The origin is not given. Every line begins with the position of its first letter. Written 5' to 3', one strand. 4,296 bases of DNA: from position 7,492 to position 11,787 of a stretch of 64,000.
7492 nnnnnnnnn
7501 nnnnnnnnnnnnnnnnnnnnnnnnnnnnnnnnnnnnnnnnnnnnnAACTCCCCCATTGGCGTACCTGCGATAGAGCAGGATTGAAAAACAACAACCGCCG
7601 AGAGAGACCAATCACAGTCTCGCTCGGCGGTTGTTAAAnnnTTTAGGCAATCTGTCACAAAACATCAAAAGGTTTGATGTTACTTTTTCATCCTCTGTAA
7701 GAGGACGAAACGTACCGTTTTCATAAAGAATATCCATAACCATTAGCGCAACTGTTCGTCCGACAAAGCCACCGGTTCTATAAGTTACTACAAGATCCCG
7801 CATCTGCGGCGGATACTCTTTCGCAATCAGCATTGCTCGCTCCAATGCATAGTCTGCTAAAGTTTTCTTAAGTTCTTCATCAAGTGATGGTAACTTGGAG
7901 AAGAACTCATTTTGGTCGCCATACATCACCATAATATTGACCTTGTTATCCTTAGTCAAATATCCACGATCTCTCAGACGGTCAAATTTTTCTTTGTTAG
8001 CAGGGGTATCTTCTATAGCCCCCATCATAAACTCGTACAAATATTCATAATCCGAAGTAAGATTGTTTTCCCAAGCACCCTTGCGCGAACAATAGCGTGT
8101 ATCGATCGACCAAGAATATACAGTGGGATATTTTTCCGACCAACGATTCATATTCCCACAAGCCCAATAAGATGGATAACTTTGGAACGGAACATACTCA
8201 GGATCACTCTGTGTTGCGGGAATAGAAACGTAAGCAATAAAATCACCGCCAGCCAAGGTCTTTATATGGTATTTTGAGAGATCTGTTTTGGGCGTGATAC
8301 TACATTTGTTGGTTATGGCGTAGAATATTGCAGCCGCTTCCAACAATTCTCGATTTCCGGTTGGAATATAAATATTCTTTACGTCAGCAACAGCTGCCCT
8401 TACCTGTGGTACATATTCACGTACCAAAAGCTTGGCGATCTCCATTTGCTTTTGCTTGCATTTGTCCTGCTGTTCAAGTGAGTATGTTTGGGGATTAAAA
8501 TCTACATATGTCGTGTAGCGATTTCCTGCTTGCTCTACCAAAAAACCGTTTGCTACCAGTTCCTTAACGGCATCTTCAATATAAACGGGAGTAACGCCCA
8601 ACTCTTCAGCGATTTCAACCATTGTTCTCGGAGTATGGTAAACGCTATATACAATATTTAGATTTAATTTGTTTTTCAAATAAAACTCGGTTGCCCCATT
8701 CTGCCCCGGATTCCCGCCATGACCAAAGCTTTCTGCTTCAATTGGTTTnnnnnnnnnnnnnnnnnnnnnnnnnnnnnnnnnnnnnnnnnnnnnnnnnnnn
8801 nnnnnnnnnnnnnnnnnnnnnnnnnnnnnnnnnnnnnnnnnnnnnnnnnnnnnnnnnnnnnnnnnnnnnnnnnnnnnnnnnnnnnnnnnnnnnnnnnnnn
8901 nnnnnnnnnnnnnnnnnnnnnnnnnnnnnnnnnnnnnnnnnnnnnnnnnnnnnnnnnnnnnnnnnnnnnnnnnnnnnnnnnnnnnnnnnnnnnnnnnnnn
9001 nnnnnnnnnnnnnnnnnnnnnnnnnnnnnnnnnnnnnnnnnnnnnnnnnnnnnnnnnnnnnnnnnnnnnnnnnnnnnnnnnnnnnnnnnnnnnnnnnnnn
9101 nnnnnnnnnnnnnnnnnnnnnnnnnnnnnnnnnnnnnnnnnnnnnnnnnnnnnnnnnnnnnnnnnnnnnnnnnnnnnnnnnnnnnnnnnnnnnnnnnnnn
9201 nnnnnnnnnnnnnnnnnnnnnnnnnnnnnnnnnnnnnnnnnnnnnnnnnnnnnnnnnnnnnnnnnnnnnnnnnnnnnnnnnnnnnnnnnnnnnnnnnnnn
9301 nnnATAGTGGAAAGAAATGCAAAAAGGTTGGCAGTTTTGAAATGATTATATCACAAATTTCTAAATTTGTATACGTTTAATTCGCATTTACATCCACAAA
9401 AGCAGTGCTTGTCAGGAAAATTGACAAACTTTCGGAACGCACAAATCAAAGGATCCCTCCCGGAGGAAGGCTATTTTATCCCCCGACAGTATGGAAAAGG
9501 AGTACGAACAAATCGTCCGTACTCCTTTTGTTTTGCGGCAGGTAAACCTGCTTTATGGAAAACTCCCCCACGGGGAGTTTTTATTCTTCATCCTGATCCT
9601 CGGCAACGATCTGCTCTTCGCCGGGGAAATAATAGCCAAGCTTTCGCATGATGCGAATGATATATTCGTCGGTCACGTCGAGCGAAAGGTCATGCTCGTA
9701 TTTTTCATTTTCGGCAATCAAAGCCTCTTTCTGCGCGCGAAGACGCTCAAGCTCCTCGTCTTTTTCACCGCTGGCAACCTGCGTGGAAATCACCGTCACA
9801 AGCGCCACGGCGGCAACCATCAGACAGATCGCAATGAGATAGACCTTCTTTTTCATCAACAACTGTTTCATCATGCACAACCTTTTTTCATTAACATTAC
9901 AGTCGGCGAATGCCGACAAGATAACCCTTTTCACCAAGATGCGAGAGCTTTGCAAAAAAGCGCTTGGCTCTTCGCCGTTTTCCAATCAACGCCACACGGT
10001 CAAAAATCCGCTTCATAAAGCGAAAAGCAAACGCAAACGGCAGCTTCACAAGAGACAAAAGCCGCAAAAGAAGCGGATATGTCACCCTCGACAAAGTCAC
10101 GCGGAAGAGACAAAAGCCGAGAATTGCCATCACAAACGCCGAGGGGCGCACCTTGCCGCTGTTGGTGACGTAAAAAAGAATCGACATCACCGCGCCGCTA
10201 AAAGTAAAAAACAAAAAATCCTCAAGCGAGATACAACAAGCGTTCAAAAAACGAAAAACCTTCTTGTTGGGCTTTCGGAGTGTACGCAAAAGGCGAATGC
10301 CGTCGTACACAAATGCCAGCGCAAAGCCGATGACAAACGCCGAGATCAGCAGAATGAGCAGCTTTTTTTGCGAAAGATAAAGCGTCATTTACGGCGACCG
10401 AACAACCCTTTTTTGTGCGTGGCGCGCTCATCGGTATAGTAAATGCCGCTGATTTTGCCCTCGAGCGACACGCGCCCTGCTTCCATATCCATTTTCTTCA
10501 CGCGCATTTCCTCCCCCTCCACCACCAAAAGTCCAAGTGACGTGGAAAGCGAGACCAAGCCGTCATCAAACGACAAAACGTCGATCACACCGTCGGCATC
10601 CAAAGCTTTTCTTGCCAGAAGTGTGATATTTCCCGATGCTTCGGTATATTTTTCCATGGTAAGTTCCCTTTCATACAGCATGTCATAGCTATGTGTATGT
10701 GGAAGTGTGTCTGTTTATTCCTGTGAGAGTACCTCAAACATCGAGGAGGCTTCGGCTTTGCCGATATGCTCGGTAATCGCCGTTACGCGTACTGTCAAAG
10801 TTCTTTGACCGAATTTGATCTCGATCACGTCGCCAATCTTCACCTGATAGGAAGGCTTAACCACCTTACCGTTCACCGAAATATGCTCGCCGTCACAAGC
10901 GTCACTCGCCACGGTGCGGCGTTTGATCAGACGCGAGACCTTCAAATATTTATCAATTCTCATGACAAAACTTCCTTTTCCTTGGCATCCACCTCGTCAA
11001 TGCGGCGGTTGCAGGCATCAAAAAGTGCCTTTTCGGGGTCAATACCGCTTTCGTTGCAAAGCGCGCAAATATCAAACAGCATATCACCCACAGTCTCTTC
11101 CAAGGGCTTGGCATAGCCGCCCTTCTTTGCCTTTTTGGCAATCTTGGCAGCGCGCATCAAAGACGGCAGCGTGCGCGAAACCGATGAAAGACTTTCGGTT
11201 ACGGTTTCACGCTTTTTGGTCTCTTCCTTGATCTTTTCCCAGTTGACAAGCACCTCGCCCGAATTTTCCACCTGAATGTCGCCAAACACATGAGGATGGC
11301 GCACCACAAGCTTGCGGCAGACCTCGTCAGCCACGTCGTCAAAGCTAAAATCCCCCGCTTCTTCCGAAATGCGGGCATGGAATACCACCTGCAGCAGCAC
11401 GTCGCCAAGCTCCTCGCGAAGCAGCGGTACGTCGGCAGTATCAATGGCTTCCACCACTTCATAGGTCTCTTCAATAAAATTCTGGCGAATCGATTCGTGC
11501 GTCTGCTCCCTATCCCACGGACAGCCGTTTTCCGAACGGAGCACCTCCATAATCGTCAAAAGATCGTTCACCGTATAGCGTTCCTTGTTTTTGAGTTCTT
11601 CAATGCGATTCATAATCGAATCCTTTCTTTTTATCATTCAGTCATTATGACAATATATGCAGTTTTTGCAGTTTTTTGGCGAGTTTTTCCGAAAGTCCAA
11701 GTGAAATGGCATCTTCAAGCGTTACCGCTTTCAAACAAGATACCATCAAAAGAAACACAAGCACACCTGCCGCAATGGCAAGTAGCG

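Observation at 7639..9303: AT-rich single-gene island encoding a sigma factor fused to a ~370-aa cytoplasmic domain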

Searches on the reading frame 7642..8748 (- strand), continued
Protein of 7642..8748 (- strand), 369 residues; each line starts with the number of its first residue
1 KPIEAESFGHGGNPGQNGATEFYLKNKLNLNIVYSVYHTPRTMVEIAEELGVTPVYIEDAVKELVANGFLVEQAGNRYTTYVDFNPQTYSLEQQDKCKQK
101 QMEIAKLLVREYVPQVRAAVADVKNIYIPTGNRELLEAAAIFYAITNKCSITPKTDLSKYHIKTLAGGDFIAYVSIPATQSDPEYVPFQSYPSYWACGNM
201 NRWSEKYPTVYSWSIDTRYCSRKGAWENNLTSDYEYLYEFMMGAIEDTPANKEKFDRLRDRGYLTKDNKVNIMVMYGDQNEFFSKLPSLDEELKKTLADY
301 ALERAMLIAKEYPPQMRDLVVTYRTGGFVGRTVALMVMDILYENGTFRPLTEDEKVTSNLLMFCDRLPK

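Call 70: find_encoding_contigs(protein=P0331, flank=5000, max_places=4)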
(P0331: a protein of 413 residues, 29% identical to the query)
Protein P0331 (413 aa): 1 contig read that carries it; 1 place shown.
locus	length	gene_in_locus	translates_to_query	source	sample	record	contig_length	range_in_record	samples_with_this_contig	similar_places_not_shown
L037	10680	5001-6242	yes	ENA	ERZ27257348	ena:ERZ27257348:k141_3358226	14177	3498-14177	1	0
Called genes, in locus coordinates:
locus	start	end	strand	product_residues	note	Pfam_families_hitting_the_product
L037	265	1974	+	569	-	-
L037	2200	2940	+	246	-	PF13529:Peptidase_C39_2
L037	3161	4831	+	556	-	PF04545:Sigma70_r4, PF08281:Sigma70_r4_2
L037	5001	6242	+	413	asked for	-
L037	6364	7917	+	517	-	PF07581:Glug (faint), PF18962:Por_Secre_tail (weak)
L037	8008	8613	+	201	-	-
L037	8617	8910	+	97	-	PF06291:Lambda_Bor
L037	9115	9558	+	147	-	PF06713:bPH_4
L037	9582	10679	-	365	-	?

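Call 76: search_protein_families(library=padloc, proteins=[window:7642-8748:-], max_evalue=0.1)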
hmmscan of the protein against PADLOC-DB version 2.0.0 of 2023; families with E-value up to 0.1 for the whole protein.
window:7642-8748:- (369 aa): 1 family
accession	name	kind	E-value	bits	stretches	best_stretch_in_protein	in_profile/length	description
PDLC01268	CasR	-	0.0032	15.5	0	30-78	127-174/179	"CAS-I,CAS-II,CAS-III,CAS-IV,CAS-V,CAS-VI; associated_signaling"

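Call 89: search_protein_families(library=pfam, proteins=[L037:6364-7914:+, L037:265-1971:+, L037:8008-8610:+], max_evalue=0.01)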
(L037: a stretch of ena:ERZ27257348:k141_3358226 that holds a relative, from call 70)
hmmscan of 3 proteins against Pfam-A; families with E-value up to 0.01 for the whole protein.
L037:6364-7914:+ (517 aa): 4 families
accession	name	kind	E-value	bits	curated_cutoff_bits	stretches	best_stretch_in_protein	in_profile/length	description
PF18962.6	Por_Secre_tail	-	6.2e-08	33.3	27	1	424-511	2-71/75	Secretion system C-terminal sorting domain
PF07581.17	Glug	-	3.3e-07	30.7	20.5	2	232-257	1-27/28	The GLUG motif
PF13860.13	FlgD_ig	-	0.00011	22.6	27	1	438-504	13-75/79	FlgD Ig-like domain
PF13585.12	CHU_C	-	0.00069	20.1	27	1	433-508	14-79/86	CHU_C Type IX secretion signal domain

L037:265-1971:+ (569 aa): 0 families

L037:8008-8610:+ (201 aa): 0 families

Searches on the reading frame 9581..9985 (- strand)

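Call 17: search_protein_families(library=pfam, proteins=[window:9581-9985:-], max_evalue=0.00001)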
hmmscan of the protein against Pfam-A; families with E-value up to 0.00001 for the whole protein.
window:9581-9985:- (134 aa): 1 family
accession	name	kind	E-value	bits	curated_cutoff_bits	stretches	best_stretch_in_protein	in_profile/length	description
PF04977.20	DivIC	-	1.5e-06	28.3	28.9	1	56-125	3-74/80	Septum formation initiator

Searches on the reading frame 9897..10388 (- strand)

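Call 17: search_protein_families(library=pfam, proteins=[window:9897-10388:-], max_evalue=0.00001)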
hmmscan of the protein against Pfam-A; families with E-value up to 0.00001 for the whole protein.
window:9897-10388:- (163 aa): 1 family
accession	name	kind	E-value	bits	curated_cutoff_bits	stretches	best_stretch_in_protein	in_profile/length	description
PF09578.15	Spore_YabQ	-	7.6e-13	48.9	27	1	15-100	2-79/79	Spore cortex protein YabQ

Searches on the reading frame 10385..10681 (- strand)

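Call 17: search_protein_families(library=pfam, proteins=[window:10385-10681:-], max_evalue=0.00001)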
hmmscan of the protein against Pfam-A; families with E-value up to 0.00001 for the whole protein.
window:10385-10681:- (98 aa): 1 family
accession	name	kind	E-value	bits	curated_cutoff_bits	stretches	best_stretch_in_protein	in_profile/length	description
PF07873.16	YabP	-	3e-14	53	27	1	18-82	2-64/64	YabP family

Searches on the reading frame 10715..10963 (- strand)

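Call 17: search_protein_families(library=pfam, proteins=[window:10715-10963:-], max_evalue=0.00001)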
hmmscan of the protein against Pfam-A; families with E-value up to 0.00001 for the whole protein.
window:10715-10963:- (82 aa): 1 family
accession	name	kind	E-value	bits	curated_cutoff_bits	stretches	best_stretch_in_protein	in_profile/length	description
PF01479.30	S4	-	9.8e-13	48.1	22.8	1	1-47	1-48/48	S4 domain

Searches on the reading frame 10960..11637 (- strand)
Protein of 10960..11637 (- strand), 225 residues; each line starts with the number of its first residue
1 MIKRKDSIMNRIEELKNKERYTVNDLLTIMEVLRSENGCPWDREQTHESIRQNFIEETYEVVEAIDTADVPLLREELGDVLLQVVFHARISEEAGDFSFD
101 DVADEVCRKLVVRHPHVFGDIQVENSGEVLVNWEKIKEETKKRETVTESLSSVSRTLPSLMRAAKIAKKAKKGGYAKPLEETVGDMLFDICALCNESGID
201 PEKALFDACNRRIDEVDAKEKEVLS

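Call 17: search_protein_families(library=pfam, proteins=[window:10960-11637:-], max_evalue=0.00001)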
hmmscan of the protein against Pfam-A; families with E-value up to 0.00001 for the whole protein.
window:10960-11637:- (225 aa): 1 family
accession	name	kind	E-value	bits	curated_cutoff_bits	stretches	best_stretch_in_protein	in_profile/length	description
PF03819.22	MazG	-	4e-32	110.7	22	1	45-118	1-74/74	MazG nucleotide pyrophosphohydrolase domain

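Call 78: find_encoding_contigs(protein=window:10960-11637:-, flank=10000, max_places=8)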
Protein window:10960-11637:- (225 aa): no gene with exactly this product is on record in the collection.
